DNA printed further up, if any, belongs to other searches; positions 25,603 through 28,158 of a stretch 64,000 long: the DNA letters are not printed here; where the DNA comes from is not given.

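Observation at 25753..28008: Miniaturised SMC (751 aa) that keeps both head halves but has short arms and no recognisable hinge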

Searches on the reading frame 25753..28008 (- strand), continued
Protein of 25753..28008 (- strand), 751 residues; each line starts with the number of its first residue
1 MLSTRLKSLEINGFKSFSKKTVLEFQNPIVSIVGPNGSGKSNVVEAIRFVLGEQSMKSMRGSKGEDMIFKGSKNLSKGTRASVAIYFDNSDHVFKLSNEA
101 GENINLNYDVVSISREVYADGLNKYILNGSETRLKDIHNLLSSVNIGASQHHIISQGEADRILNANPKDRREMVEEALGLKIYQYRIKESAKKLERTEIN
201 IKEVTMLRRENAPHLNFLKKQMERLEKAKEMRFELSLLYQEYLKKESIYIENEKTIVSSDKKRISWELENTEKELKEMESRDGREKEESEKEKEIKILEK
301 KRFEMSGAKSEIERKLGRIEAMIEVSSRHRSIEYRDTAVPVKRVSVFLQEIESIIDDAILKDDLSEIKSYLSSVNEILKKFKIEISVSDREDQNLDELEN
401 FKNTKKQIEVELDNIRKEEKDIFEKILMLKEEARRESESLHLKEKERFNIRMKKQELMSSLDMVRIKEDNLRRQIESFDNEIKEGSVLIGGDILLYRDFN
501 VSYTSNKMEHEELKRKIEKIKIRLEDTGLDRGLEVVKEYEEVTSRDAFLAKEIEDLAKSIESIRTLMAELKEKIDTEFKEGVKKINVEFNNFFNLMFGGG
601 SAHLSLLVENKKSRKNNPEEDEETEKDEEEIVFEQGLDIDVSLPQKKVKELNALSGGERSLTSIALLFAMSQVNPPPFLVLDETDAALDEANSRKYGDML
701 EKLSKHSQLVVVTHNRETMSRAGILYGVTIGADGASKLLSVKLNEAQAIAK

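Call 29: predict_structure(alignment_id=A1)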
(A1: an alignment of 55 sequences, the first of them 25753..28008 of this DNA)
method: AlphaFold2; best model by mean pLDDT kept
length: 751 residues; sequences in the alignment: 55
mean_pLDDT: 70.2   pTM: 0.44
mean pLDDT of the five models: 70.2, 68.6, 67.5, 65.3, 65.0
residues with pLDDT >= 90: 54; 70-90: 370; 50-70: 194; < 50: 133
segments of 3 or more residues with pLDDT < 50: 1-3, 34-41, 52-73, 92-107, 145-149, 283-288, 329-338, 387-392, 612-632, 684-688, 715-741, 749-751
pLDDT, mean of each block of 10 residues (from residue 1): 56 57 59 48 57 42 31 58 61 46 46 69 68 63 50 66 79 79 79 89 89 88 86 89 90 90 90 79 52 78 80 78 60 43 70 80 77 77 52 59 80 84 84 79 83 89 90 90 86 85 75 89 77 83 90 91 90 88 88 79 76 39 32 67 65 64 80 70 51 63 66 49 42 41 50 44
secondary structure, 60 per line:
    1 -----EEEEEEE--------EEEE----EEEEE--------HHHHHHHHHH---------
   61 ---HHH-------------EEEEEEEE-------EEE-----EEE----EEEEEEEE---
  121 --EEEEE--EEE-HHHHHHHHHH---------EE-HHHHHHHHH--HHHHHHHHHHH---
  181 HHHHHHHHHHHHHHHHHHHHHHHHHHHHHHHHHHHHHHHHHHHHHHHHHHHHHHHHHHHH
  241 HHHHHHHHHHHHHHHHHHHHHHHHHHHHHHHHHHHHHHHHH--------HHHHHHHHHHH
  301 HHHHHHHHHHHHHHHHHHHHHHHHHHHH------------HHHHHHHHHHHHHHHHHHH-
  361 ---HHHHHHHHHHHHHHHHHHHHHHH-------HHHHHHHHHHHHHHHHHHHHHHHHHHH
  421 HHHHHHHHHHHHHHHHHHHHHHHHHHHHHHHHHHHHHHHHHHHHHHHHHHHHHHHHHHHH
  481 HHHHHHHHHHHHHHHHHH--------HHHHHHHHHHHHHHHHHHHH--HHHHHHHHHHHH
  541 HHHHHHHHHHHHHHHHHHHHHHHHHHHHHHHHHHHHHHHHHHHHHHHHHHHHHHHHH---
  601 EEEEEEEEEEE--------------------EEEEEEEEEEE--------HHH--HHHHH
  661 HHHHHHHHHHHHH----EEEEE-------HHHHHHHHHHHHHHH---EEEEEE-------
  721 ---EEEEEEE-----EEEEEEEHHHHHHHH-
elements in order (helices of 4 or more, strands of 3 or more residues): E6-12 E21-24 E29-33 H42-51 E80-87 E95-97 E103-105 E110-117 E123-127 E130-132 H134-143 H156-164 H167-177 H181-281 H290-328 H341-359 H364-386 H394-498 H507-526 H529-597 E601-611 E632-642 H656-673 E678-682 H690-704 E708-713 E724-730 E736-742 H743-750
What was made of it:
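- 26569..26829 (-): C-terminal coiled-coil strand, distal part (res 394-480). AlphaFold helix 394-498 (call 29).
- The full-length model has only moderate confidence (pLDDT 70, call 29).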

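Call 35: search_protein_families(library=pfam, proteins=[P0046, P0050, P0079], max_evalue=10)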
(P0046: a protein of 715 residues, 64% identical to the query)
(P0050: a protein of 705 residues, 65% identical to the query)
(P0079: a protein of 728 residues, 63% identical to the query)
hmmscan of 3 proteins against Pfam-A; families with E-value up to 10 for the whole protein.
P0046 (715 aa): 12 families
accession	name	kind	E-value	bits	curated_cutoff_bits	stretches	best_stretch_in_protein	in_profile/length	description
PF02463.25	SMC_N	-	1.7e-56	191.6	40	1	3-700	2-219/220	RecF/RecN/SMC N terminal domain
PF13304.12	AAA_21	-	1.3e-12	48.9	27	2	26-140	1-138/304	AAA domain, putative AbiEii toxin, Type IV TA system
PF13476.12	AAA_23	-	3.4e-12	47.9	27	1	6-272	2-200/201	AAA domain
PF13175.12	AAA_15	-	9.3e-11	42.4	32.1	1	1-358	1-298/374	AAA ATPase domain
PF00005.33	ABC_tran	-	6.8e-06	27.2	25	2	24-47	11-34/137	ABC transporter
PF13555.12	AAA_29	-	4.7e-05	23.5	27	1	4-49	2-47/61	P-loop containing region of AAA domain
PF13514.12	AAA_27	-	0.0011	19.1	22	1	1-45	1-47/206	AAA domain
PF13401.12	AAA_22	-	0.011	16.5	27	1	23-46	4-27/130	AAA domain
PF13558.12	SbcC_Walker_B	-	0.013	16.2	27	1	613-665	28-89/90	SbcC/RAD50-like, Walker B motif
PF13191.12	AAA_16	-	0.029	15.3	32.6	1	23-51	23-51/167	AAA ATPase domain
PF00004.35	AAA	-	0.077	13.9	21.2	0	28-63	2-37/131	ATPase family associated with various cellular activities (AAA)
PF02346.21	Vac_Fusion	-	0.3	11.2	24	1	493-534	12-53/56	Chordopoxvirus multifunctional envelope protein A27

P0050 (705 aa): 14 families
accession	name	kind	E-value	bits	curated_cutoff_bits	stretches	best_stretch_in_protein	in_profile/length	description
PF02463.25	SMC_N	-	9.4e-57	192.4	40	1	3-690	2-219/220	RecF/RecN/SMC N terminal domain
PF13304.12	AAA_21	-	2.5e-11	44.6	27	2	27-141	2-139/304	AAA domain, putative AbiEii toxin, Type IV TA system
PF13175.12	AAA_15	-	3.4e-11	43.8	32.1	1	1-398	1-285/374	AAA ATPase domain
PF13476.12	AAA_23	-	3.1e-06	28.4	27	0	6-304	2-197/201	AAA domain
PF13555.12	AAA_29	-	0.00011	22.4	27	1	4-49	2-47/61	P-loop containing region of AAA domain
PF00005.33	ABC_tran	-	0.0011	20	25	2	24-45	11-32/137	ABC transporter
PF13514.12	AAA_27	-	0.0039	17.3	22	1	1-45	1-47/206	AAA domain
PF13558.12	SbcC_Walker_B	-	0.015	16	27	1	603-655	28-89/90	SbcC/RAD50-like, Walker B motif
PF13191.12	AAA_16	-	0.027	15.4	32.6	1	25-51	25-51/167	AAA ATPase domain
PF00004.35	AAA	-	0.049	14.5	21.2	0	29-65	3-35/131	ATPase family associated with various cellular activities (AAA)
PF13401.12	AAA_22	-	0.079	13.7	27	1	23-48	4-29/130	AAA domain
PF00270.35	DEAD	-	0.11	12.6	26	1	627-666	115-156/167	DEAD/DEAH box helicase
PF25207.1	DUF7837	-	0.22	12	27.8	1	332-350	5-23/47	Domain of unknown function (DUF7837)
PF12732.12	YtxH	-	6.4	7.7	37.5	1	468-546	24-70/71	YtxH-like protein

P0079 (728 aa): 12 families
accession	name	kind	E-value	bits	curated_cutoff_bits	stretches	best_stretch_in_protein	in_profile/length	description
PF02463.25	SMC_N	-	3e-54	184.2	40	1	3-713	2-219/220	RecF/RecN/SMC N terminal domain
PF13175.12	AAA_15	-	6.5e-13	49.5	32.1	2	1-329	1-265/374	AAA ATPase domain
PF13304.12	AAA_21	-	2.3e-10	41.5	27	2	26-139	1-137/304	AAA domain, putative AbiEii toxin, Type IV TA system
PF13476.12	AAA_23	-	2.3e-07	32.1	27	1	6-374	2-177/201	AAA domain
PF00005.33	ABC_tran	-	1.3e-06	29.5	25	2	24-47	11-34/137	ABC transporter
PF13555.12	AAA_29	-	0.00019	21.6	27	1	4-49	2-47/61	P-loop containing region of AAA domain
PF13514.12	AAA_27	-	0.0024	17.9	22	1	1-45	1-47/206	AAA domain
PF13558.12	SbcC_Walker_B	-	0.013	16.2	27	1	626-678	28-89/90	SbcC/RAD50-like, Walker B motif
PF13191.12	AAA_16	-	0.016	16.2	32.6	1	23-51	23-51/167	AAA ATPase domain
PF13401.12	AAA_22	-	0.02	15.6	27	1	23-48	4-29/130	AAA domain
PF02346.21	Vac_Fusion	-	0.021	14.9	24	1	507-548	12-53/56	Chordopoxvirus multifunctional envelope protein A27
PF00004.35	AAA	-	0.53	11.2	21.2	0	28-63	2-37/131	ATPase family associated with various cellular activities (AAA)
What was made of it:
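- Tried and rejected: Pfam Rad50_zn_hook on full-length hook variants: no hit (call 35).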

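Call 41: find_encoding_contigs(protein=P0046, flank=10000, max_places=3)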
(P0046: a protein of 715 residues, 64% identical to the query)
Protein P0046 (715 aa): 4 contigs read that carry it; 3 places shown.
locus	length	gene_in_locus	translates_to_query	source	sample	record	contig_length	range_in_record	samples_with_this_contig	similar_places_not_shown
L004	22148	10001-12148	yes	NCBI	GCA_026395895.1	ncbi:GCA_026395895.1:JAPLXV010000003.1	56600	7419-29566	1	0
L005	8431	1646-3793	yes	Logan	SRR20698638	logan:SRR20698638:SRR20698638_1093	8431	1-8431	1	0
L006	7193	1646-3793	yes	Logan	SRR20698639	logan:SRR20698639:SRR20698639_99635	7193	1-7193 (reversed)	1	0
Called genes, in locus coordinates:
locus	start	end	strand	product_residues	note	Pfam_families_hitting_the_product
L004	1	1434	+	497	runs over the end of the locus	PF11074:DUF2779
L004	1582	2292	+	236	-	PF01409:tRNA-synt_2d, PF17759:tRNA_synthFbeta (weak)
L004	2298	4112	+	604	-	PF03483:B3_4, PF03484:B5, PF17759:tRNA_synthFbeta, PF03147:FDX-ACB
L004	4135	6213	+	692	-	PF02518:HATPase_c, PF00204:DNA_gyraseB, PF01751:Toprim, PF00986:DNA_gyraseB_C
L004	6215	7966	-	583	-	PF07973:tRNA_SAD, PF00587:tRNA-synt_2b, PF03129:HGTP_anticodon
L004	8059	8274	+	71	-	PF01783:Ribosomal_L32p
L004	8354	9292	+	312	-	PF01029:NusB, PF00293:NUDIX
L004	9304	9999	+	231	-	PF22935:RM44_endonuclase, PF14622:Ribonucleas_3_3, PF00636:Ribonuclease_3, PF00035:dsrm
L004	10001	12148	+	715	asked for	PF00005:ABC_tran (faint), PF02463:SMC_N, PF13175:AAA_15, PF13476:AAA_23, PF13304:AAA_21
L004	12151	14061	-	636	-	PF00768:Peptidase_S11, PF13354:Beta-lactamase2 (weak), PF09587:PGA_cap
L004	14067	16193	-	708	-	PF08206:OB_RNB (faint), PF17849:OB_Dis3 (weak), PF17876:CSD2, PF00773:RNB, PF00575:S1 (weak)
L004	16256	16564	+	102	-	PF00886:Ribosomal_S16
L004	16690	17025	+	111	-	PF13083:KH_KhpA-B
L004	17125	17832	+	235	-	PF01746:tRNA_m1G_MT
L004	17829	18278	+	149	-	PF02452:PemK_toxin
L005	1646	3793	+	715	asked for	PF00005:ABC_tran (faint), PF02463:SMC_N, PF13175:AAA_15, PF13476:AAA_23, PF13304:AAA_21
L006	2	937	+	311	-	?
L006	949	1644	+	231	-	PF22935:RM44_endonuclase, PF14622:Ribonucleas_3_3, PF00636:Ribonuclease_3, PF00035:dsrm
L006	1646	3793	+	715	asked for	PF00005:ABC_tran (faint), PF02463:SMC_N, PF13175:AAA_15, PF13476:AAA_23, PF13304:AAA_21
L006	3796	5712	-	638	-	PF00768:Peptidase_S11, PF13354:Beta-lactamase2 (weak), PF09587:PGA_cap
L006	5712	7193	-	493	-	?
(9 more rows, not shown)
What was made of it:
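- The hook-bearing P0046 lies in the same pheST-gyrB-thrS-rpmF-nusB-rnc-smc locus (call 41).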

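Call 48: search_protein_families(library=padloc, proteins=[window:25753-28008:-, P0046], max_evalue=0.001)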
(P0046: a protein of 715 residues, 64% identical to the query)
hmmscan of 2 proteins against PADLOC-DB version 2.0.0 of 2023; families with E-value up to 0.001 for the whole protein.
window:25753-28008:- (751 aa): 39 families (the best 25 are shown)
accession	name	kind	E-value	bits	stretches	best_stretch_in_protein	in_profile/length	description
PDLC04135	mad3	-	2.7e-58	196.3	1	5-747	1-356/374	mads_3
PDLC03859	LmuB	-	1.1e-21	75.7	1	5-716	4-586/611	-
PDLC02979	AriA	-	1.7e-17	62.3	1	6-319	3-274/373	-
PDLC04175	HEC-01A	-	4.3e-15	53.6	1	1-124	1-123/363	-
PDLC00091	GajA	-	2.9e-12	44.2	1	6-92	3-88/627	AAA ATPase domain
PDLC04178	HEC-01A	-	3.8e-11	40.7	1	4-51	7-52/399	-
PDLC04176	HEC-01A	-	8.2e-11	39.9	1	6-97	3-96/371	-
PDLC04177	HEC-01A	-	2.4e-10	38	1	5-96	4-95/393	-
PDLC04184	HEC-01A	-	2.7e-10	37.9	1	8-223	4-219/464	-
PDLC00096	GajA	-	4.7e-10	36.8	1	6-62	3-59/630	AAA ATPase domain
PDLC03865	LmuB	-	6.9e-09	32.5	1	6-103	3-118/1007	-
PDLC02980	AriA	-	8.9e-09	33.7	1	31-92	3-83/304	-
PDLC04393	PDC-M07A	-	1.5e-08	32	1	6-88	2-87/435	-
PDLC00090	GajA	-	1.8e-08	31.5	1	5-56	2-53/659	AAA ATPase domain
PDLC02335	AbiLi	-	3.9e-08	30.7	1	5-720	49-242/326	AbiLi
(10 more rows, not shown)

P0046 (715 aa): 45 families (the best 25 are shown)
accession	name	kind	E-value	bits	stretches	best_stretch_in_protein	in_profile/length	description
PDLC04135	mad3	-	4.1e-59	199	2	310-712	87-357/374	mads_3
PDLC03859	LmuB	-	1.3e-29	101.9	1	1-680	3-586/611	-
PDLC02979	AriA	-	2.2e-18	65.2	1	1-358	1-297/373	-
PDLC02335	AbiLi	-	1.4e-13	48.6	2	496-684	137-242/326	AbiLi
PDLC04175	HEC-01A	-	3.3e-13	47.4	1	2-114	5-116/363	-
PDLC00091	GajA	-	2.7e-12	44.3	1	1-57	1-57/627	AAA ATPase domain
PDLC04178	HEC-01A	-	1.6e-11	41.9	1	2-47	8-51/399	-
PDLC00580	JetC3|JetC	-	2.7e-11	40.5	1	618-666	971-1021/1068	DUF3584 domain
PDLC02980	AriA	-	5.1e-11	41.1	2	26-114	1-83/304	-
PDLC00096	GajA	-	2.7e-10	37.6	1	1-57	1-57/630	AAA ATPase domain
PDLC00090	GajA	-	9.1e-10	35.8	1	1-52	1-52/659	AAA ATPase domain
PDLC00293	PtuA1|PtuA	-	1.4e-09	35.5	1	1-48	1-49/527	AAA ATPase domain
PDLC00072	GajA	-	1.4e-09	35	1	1-56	1-55/709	AAA ATPase domain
PDLC04177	HEC-01A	-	1.7e-09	35.2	1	2-89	4-91/393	-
PDLC03863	LmuB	-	1.8e-09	34.9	1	1-441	3-435/610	-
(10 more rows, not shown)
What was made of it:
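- On Lamassu LmuB: LmuB scores 76 bits, far below Smc (call 48).
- Closest known: Lamassu LmuB. Same: A weak-to-moderate PADLOC hit (call 48).
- PADLOC LmuB scores 76 bits for the query and 102 bits for P0046 (call 48).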

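Call 53: search_protein_representatives(protein=window:25753-28008:-)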
Query: 751 residues. Proteins with E-value up to 0.001 (for the whole library): 29824; up to 1e-10: 20924; up to 1e-30: 10456. The best 150 are listed.
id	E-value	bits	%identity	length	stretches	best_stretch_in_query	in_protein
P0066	9.2e-279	943.1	62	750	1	5-751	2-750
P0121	3.5e-208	709.8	51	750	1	5-751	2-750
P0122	2.0e-207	707.3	52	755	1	6-751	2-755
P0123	1.0e-206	705.0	51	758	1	6-751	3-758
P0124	3.7e-202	689.9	51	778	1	6-751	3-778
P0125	5.4e-198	676.2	49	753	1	5-751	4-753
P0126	4.9e-196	669.7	47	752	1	6-751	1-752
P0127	1.6e-192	658.1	49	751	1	6-751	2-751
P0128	4.8e-192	656.5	48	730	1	12-751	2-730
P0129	8.6e-191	652.4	48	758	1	5-751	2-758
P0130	1.1e-190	652.0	48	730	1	6-751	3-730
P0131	1.7e-190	651.5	47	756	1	6-751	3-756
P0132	5.5e-190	649.7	51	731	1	5-751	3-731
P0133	3.7e-189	647.0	48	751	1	6-751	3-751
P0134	7.4e-189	646.0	49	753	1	5-751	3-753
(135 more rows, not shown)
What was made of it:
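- The 150 best 50%-identity representatives are about 690-800 aa apart from a few fragments, down to 40% identity (call 53).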
